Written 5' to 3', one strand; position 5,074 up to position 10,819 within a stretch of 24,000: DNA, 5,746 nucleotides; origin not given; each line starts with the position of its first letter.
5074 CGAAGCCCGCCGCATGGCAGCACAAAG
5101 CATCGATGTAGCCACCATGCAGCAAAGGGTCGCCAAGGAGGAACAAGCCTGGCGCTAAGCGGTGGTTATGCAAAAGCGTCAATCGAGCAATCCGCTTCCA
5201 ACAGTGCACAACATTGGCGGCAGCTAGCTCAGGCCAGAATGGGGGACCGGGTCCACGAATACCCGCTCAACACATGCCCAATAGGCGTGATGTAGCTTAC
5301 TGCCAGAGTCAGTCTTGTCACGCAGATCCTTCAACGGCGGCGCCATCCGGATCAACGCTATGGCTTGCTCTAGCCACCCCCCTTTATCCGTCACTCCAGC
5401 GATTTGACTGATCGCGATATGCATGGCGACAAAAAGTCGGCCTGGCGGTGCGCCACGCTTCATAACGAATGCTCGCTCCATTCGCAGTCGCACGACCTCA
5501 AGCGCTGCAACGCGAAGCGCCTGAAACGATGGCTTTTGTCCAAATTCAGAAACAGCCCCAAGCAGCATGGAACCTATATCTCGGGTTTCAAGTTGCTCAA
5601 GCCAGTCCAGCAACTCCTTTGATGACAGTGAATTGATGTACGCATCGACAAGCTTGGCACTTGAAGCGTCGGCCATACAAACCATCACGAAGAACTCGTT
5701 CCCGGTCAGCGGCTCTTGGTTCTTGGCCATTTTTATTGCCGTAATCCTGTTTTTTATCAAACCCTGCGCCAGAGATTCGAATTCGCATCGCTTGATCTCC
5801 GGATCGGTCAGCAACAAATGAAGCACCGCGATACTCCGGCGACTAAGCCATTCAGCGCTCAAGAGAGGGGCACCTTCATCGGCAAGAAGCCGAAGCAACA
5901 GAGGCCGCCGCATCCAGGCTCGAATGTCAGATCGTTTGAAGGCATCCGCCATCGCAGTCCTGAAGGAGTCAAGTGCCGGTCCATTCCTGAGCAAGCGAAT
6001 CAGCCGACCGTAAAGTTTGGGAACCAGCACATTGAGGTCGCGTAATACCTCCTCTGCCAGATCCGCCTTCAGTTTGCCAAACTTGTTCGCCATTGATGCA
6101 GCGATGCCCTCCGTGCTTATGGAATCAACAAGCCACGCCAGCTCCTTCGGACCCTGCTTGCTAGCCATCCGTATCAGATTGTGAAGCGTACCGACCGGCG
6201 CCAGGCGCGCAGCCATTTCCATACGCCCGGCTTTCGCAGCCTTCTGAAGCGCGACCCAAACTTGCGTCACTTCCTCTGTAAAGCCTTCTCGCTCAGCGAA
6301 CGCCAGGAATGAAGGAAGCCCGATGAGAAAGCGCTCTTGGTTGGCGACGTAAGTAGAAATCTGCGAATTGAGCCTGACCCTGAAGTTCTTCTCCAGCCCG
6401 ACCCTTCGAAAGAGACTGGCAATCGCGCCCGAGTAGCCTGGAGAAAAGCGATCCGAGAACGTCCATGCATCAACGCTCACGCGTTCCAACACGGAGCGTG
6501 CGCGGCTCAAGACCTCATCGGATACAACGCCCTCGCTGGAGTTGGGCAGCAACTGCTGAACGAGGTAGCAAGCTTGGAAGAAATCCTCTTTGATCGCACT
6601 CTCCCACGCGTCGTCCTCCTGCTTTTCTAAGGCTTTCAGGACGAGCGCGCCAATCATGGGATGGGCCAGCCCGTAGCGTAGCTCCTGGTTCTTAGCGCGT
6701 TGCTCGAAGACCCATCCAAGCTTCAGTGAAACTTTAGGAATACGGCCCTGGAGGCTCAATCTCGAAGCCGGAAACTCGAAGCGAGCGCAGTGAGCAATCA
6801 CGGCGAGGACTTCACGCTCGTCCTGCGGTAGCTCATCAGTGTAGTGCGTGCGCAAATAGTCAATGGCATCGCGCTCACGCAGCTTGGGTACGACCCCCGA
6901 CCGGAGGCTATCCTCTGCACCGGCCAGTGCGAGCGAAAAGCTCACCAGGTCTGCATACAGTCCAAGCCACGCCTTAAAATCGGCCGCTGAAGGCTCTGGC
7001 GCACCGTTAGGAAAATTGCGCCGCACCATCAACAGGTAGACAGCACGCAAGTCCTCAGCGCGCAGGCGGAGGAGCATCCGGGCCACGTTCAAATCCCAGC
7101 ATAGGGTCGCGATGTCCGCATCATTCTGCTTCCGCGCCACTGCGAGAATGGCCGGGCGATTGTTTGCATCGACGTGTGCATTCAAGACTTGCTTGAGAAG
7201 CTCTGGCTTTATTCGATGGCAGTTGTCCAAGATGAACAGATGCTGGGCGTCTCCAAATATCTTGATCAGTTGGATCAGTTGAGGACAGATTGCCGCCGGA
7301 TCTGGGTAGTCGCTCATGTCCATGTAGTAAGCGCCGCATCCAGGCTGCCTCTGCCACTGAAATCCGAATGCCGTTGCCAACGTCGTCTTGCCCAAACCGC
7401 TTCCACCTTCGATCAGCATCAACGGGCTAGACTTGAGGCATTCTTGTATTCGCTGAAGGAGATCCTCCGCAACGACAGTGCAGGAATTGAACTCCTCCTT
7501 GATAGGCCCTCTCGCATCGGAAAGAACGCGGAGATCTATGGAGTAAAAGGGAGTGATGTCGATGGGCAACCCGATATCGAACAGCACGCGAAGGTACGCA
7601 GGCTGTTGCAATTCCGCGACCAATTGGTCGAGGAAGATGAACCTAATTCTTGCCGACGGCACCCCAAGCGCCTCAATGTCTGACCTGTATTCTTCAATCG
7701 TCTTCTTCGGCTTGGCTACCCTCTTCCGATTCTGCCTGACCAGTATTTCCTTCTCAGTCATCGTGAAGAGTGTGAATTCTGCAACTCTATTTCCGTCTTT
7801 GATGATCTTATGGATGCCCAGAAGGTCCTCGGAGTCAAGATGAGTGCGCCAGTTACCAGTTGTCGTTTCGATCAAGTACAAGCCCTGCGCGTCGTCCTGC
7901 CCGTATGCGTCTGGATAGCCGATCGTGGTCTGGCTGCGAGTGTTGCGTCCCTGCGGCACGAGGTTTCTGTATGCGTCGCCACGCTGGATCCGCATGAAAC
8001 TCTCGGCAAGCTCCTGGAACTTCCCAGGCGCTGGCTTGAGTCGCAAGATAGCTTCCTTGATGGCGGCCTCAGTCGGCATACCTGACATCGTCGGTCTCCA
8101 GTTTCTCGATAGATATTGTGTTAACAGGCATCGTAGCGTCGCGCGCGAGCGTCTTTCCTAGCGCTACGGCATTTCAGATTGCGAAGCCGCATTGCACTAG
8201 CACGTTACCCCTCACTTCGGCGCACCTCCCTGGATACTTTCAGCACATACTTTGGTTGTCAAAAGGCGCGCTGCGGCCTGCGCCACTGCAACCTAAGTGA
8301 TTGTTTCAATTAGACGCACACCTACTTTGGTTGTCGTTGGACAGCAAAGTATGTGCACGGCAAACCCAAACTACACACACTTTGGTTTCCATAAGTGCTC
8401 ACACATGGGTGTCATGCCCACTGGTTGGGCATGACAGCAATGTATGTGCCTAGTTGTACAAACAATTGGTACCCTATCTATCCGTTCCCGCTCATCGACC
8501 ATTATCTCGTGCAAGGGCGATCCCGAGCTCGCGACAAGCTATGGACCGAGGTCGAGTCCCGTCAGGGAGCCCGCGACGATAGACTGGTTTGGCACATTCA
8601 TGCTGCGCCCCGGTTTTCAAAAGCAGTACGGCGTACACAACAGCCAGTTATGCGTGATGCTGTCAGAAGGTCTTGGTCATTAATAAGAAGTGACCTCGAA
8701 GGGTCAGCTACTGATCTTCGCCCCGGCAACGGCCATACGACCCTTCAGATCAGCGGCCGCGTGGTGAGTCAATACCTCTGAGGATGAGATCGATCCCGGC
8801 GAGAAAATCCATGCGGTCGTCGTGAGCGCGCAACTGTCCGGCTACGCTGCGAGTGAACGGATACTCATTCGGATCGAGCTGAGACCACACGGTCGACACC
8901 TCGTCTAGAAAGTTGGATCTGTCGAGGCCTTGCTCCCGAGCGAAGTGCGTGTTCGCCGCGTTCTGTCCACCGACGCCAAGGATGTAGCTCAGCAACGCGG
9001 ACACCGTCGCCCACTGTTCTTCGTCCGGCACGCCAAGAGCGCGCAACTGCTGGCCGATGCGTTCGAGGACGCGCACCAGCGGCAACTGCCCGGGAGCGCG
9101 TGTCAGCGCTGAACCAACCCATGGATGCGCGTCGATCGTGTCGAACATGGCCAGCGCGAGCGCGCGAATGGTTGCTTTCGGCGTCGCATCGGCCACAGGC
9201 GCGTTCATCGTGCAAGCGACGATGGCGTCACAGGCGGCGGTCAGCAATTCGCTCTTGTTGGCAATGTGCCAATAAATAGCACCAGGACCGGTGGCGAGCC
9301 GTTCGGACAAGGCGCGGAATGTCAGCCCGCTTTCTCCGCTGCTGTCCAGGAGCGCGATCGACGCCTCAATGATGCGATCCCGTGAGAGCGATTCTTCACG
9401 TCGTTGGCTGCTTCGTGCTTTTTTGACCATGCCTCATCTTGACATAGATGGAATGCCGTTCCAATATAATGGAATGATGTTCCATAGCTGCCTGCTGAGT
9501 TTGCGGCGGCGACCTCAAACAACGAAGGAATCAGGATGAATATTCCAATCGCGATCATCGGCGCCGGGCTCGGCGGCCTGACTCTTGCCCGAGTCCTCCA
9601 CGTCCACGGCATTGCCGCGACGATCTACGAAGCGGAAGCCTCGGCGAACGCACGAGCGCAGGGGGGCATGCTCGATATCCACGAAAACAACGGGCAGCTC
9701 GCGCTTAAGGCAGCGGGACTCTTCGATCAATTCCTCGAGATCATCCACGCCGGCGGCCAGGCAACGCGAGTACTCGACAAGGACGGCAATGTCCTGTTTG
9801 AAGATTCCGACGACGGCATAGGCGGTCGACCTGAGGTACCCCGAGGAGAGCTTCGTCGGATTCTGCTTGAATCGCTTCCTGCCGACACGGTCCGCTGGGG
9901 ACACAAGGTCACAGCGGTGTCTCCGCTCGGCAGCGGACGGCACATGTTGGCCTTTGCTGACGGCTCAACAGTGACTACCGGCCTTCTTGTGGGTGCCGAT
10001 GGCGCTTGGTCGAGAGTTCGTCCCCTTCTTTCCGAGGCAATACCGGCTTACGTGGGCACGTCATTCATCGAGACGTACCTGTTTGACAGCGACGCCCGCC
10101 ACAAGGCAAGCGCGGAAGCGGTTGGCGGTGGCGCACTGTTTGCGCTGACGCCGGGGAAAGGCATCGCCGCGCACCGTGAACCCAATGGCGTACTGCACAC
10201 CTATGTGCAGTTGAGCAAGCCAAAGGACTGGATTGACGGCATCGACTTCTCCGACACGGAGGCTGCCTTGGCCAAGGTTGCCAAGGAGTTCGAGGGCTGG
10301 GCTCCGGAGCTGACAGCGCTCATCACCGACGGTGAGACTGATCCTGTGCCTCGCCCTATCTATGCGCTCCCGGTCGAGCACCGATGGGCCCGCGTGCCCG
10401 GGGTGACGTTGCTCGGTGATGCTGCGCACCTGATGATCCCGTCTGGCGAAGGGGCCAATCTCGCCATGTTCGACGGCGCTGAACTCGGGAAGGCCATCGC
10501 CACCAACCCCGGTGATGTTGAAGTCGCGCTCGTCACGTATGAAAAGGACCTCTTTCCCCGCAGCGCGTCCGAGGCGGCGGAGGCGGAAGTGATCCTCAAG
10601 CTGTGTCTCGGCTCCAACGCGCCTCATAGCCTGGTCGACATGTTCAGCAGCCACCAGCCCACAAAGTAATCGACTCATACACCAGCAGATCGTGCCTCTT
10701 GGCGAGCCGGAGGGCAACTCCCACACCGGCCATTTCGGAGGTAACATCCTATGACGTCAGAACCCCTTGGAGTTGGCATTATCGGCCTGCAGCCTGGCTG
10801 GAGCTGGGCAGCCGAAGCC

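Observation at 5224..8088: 954-aa tripartite STAND/NLR-like NTPase: candidate stand-alone Avs/bNACHT-like immune sensor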

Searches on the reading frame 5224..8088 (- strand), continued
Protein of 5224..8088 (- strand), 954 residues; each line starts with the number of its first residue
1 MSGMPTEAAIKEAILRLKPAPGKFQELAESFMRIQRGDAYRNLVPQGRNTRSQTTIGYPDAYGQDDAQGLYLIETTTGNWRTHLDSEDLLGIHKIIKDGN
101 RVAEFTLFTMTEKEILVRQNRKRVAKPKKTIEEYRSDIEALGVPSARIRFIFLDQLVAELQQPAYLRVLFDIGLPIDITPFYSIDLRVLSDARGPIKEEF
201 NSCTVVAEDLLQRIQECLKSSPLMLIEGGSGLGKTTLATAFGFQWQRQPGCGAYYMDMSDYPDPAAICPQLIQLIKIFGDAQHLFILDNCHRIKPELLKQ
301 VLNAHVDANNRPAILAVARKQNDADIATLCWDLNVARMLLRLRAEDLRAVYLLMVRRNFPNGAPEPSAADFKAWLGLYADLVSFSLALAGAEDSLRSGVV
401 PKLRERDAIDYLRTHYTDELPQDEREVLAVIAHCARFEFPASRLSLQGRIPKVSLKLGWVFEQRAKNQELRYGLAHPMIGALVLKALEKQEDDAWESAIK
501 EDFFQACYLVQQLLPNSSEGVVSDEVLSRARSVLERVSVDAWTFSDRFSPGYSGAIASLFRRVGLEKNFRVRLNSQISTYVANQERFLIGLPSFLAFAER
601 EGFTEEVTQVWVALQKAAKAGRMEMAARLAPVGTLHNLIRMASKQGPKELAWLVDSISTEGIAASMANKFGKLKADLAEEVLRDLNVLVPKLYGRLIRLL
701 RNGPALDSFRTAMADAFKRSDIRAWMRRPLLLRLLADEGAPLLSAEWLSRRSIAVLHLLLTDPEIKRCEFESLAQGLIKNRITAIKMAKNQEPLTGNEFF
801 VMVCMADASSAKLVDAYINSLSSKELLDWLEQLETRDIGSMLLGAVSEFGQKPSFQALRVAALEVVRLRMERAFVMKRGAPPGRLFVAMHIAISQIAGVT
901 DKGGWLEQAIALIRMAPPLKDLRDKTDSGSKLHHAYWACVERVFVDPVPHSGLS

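Call 99: get_annotated_region(hit=H3, flank=7000)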
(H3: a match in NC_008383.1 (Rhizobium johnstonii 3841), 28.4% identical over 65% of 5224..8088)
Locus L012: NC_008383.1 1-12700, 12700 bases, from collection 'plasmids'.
description: Rhizobium johnstonii 3841 plasmid pRL8, complete sequence
organism: Rhizobium johnstonii 3841 (NCBI taxid 216596)
taxonomy: Bacteria; Pseudomonadota; Alphaproteobacteria; Hyphomicrobiales; Rhizobiaceae; Rhizobium; Rhizobium johnstonii; Rhizobium johnstonii 3841
host: -; source: -; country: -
typing (MOB-suite, as given by PLSDB): conjugative; replicon rep_cluster_577; relaxase MOBQ; mating-pair formation MPF_T
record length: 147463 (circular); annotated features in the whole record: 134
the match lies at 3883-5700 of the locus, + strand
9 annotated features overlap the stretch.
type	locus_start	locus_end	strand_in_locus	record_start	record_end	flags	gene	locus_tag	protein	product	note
CDS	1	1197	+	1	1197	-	repA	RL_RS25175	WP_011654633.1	plasmid partitioning protein RepA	-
CDS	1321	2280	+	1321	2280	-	repB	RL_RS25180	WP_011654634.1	plasmid partitioning protein RepB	-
CDS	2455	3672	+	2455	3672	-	repC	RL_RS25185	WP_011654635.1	plasmid replication protein RepC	-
CDS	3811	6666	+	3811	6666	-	-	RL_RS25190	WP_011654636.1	ATP-binding protein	-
CDS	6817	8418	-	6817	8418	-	-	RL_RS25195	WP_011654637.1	hypothetical protein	-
CDS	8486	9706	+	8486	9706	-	-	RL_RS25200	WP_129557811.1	hypothetical protein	-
CDS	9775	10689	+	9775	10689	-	-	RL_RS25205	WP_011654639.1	hypothetical protein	-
CDS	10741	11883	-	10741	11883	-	-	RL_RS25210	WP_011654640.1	tyrosine-type recombinase/integrase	GO:0015074 - DNA integration [Evidence IEA]; GO:0006310 - DNA recombination [Evidence IEA]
CDS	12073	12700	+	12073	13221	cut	-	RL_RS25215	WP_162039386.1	RHE_PE00001 family protein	-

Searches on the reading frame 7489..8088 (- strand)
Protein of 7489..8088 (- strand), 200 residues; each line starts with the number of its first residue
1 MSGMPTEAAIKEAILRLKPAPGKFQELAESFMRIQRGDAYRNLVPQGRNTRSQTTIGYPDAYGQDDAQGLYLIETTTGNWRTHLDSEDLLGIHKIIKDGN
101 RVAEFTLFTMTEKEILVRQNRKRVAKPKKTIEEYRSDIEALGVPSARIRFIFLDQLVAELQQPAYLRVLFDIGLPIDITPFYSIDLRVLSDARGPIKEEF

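Call 35: search_solved_structures(query=A3, max_evalue=10, show_alignments=3)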
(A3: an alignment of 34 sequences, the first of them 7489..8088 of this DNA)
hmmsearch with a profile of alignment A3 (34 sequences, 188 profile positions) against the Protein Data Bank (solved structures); distinct sequences matched with E-value up to 10: 12.
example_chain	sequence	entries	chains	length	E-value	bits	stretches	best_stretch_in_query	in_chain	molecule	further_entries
6u81_A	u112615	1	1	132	0.013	18.6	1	121-150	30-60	Double homeobox protein 4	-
6u82_A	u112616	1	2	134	0.013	18.5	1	121-150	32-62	Double homeobox protein 4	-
6e8c_A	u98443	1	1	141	0.015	18.3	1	121-150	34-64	Double homeobox protein 4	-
5zfw_A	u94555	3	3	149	0.019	18.1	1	121-150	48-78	Double homeobox protein 4-like protein 4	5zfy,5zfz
7dw5_A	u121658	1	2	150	0.019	18.1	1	121-150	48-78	Double homeobox protein 4-like protein 2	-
5z6z_A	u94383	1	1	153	0.02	18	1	121-150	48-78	Double homeobox protein 4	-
4ryb_A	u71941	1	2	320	0.022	17.8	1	105-170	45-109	3-oxoacyl-[acyl-carrier-protein] synthase 3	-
1r22_A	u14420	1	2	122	0.057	16.5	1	6-48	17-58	Transcriptional repressor smtB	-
1r1t_A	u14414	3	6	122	0.078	16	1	6-47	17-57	Transcriptional repressor smtB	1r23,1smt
5vxf_A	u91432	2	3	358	0.63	13.1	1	108-176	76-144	3-oxoacyl-[ACP] synthase III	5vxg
3fk5_A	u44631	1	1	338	0.89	12.6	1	108-176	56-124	3-oxoacyl-synthase III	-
4kti_A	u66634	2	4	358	1.4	11.9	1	108-176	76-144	3-oxoacyl-[ACP] synthase III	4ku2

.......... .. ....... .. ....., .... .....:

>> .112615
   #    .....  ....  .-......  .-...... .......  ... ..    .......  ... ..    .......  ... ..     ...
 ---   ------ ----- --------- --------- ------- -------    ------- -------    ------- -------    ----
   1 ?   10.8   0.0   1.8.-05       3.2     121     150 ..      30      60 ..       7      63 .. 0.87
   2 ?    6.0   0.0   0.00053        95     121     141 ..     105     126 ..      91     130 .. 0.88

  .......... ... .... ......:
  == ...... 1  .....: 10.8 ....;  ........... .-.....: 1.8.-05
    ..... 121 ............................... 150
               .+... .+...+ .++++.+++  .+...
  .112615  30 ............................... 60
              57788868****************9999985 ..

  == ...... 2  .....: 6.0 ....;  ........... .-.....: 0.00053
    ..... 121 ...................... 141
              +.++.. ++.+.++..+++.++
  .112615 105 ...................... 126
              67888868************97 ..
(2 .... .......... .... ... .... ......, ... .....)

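Call 48: predict_structure(alignment_id=A3)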
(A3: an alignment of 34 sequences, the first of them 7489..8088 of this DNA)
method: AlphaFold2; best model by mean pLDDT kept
length: 200 residues; sequences in the alignment: 34
mean_pLDDT: 90.1   pTM: 0.83
mean pLDDT of the five models: 90.1, 90.1, 89.8, 89.3, 89.1
residues with pLDDT >= 90: 155; 70-90: 16; 50-70: 28; < 50: 1
segments of 3 or more residues with pLDDT < 50: none
pLDDT, mean of each block of 10 residues (from residue 1): 85 98 98 95 96 96 97 98 98 98 98 83 79 98 98 98 95 81 59 57
secondary structure, 60 per line:
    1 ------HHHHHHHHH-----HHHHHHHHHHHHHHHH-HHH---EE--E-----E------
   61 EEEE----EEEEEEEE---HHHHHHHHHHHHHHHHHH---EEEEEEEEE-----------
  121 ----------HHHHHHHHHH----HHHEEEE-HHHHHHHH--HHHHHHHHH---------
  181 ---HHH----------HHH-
elements in order: H7-15 H21-36 E61-64 E69-76 H80-97 E101-109 H131-140 E148-151 H153-160 H163-171

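Call 51: fold_search(model_id=the predicted structure, library=pdb)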
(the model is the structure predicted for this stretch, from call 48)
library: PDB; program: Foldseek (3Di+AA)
matches with E <= 10: 639; with E <= 0.001: 0
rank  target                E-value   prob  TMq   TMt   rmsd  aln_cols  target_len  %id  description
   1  2p14                  2.0e-03  1.00  0.41  0.44   5.5       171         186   17  Crystal structure of small subunit (R.BspD6I2) of the heterodimeric restriction endonuclease R.BspD6I (released 2008-03-11)
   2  6xl1_A                1.2e-02  0.99  0.38  0.22   6.6       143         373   14  crystal structure of cA4-activated Card1(D294N) (released 2020-12-30)
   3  6wxw_A                1.3e-02  1.00  0.41  0.23   5.3       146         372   16  crystal structure of apo Card1 (released 2020-12-30)
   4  8q3b_E                6.0e-02  0.80  0.37  0.36   6.3       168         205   11  The closed state of the ASFV apo-RNA polymerase (released 2024-02-14)
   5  8q3z_A                9.7e-02  0.69  0.34  0.18   8.8       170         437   11  Crystal structure of cA4-bound Can2 from Thermoanaerobacter brockii (released 2023-11-22)
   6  8q3k_E                1.2e-01  0.84  0.27  0.27   5.1        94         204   12  The open state of the ASFV apo-RNA polymerase (released 2024-02-14)
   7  8q43_A                1.3e-01  0.84  0.30  0.16   4.3       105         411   15  Crystal structure of cA4-bound Can2 (E341A) in complex with oligo-C DNA (released 2023-11-22)
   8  8q44_A                1.4e-01  0.72  0.30  0.15   7.5       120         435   13  Crystal structure of cA4-bound Can2 (E364R) in complex with oligo-T DNA (released 2023-11-22)
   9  8q42_B                1.6e-01  0.60  0.34  0.18   7.4       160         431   12  Crystal structure of cA4-bound Can2 (E341A) in complex with oligo-A DNA (released 2023-11-22)
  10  8q44_B                1.6e-01  0.44  0.27  0.14   8.9       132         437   12  Crystal structure of cA4-bound Can2 (E364R) in complex with oligo-T DNA (released 2023-11-22)
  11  8q41_B                1.7e-01  0.57  0.35  0.19   8.9       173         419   12  Crystal structure of Can2 (E341A) bound to cA4 and TTTAAA ssDNA (released 2023-11-22)
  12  9qed_A                1.7e-01  0.33  0.23  0.09   8.8       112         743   12  Cryo-EM structure of the XPF-ERCC1-SLX4(330-555)-SLX4IP complex (released 2025-12-17)
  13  9iab_B                1.9e-01  0.21  0.20  0.16  16.1       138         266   13  Structure of the Argonaute-associated Cas4 family protein 1 (ACE1) from Chroococcidiopsis thermalis (CtACE1) (released 2025-04-23)
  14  9qec_A                2.4e-01  0.38  0.28  0.10   7.1       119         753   12  Cryo-EM structure of the XPF-ERCC1-XPA complex (released 2025-12-17)
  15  9c1m_G                2.4e-01  0.33  0.36  0.20  12.4       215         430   11  HerA-DUF assembly 1 (released 2025-06-04)
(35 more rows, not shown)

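Call 57: search_protein_families(library=pfam, alignment_id=A3, max_evalue=5)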
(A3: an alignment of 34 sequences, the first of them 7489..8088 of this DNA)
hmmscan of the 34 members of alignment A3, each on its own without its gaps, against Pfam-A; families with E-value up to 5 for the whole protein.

A. member 1, window:7489-8088:- (200 aa): 1 family
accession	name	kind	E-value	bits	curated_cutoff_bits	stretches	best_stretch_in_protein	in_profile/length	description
PF14451.12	Ub-Mut7C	-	0.11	12.9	23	1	115-154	15-55/81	Mut7-C ubiquitin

B. families by the number of members that match (of 34 scanned): 15 families
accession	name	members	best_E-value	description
PF14451.12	Ub-Mut7C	2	0.11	Mut7-C ubiquitin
PF08608.17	Wyosine_form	1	9.3e-05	Wyosine base formation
PF23386.1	NPP-6_helical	1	0.0036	NPP-6, helical domain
PF24712.1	YxiG_2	1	0.011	YxiG-like protein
PF19298.5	KshA_C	1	0.034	3-Ketosteroid 9alpha-hydroxylase C-terminal domain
PF22120.2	T6SS_Tse3_N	1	0.085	T6SS, Peptidoglycan muramidase Tse3, N-terminal domain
PF02817.22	E3_binding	1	0.092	e3 binding domain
PF12167.14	Arm-DNA-bind_2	1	0.12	Arm DNA-binding domain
PF24089.1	DUF7374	1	0.14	Family of unknown function (DUF7374)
PF10555.14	MraY_sig1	1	0.14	Phospho-N-acetylmuramoyl-pentapeptide-transferase signature 1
PF00141.28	peroxidase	1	0.19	Peroxidase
PF11258.13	DUF3048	1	0.19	Protein of unknown function (DUF3048) N-terminal domain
PF08259.16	Periviscerokin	1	0.2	Periviscerokinin family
PF00998.28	RdRP_3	1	0.25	Viral RNA dependent RNA polymerase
PF16572.11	HlyD_D4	1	0.28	Long alpha hairpin domain of cation efflux system protein, CusB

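Call 91: find_homologous_proteins(query=A3, max_evalue=0.00001)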
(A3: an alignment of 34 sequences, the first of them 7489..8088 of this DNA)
Query A3 (34 sequences): 8000 candidates shared short words with the query, none scored E <= 0.00001.

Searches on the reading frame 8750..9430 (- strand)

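Call 7: search_protein_families(library=pfam, proteins=[window:8750-9430:-], max_evalue=0.001)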
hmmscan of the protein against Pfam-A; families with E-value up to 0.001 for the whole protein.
window:8750-9430:- (226 aa): 2 families
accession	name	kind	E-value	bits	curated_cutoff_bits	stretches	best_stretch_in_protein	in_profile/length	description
PF00440.29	TetR_N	-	9.8e-07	28.9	24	1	20-65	1-46/47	Bacterial regulatory proteins, tetR family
PF02909.22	TetR_C_1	-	1.4e-05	25.4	21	1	87-221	12-143/146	Tetracyclin repressor-like, C-terminal domain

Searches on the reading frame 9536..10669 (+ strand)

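Call 7: search_protein_families(library=pfam, proteins=[window:9536-10669:+], max_evalue=0.001)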
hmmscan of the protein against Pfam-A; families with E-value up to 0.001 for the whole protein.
window:9536-10669:+ (377 aa): 2 families
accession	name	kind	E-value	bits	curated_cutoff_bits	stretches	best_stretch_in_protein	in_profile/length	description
PF01494.25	FAD_binding_3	-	4.3e-17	62.8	22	2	4-170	3-172/349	FAD binding domain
PF13450.12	NAD_binding_8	-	0.00071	20.3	21.9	0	7-36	1-30/68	NAD(P)-binding Rossmann-like domain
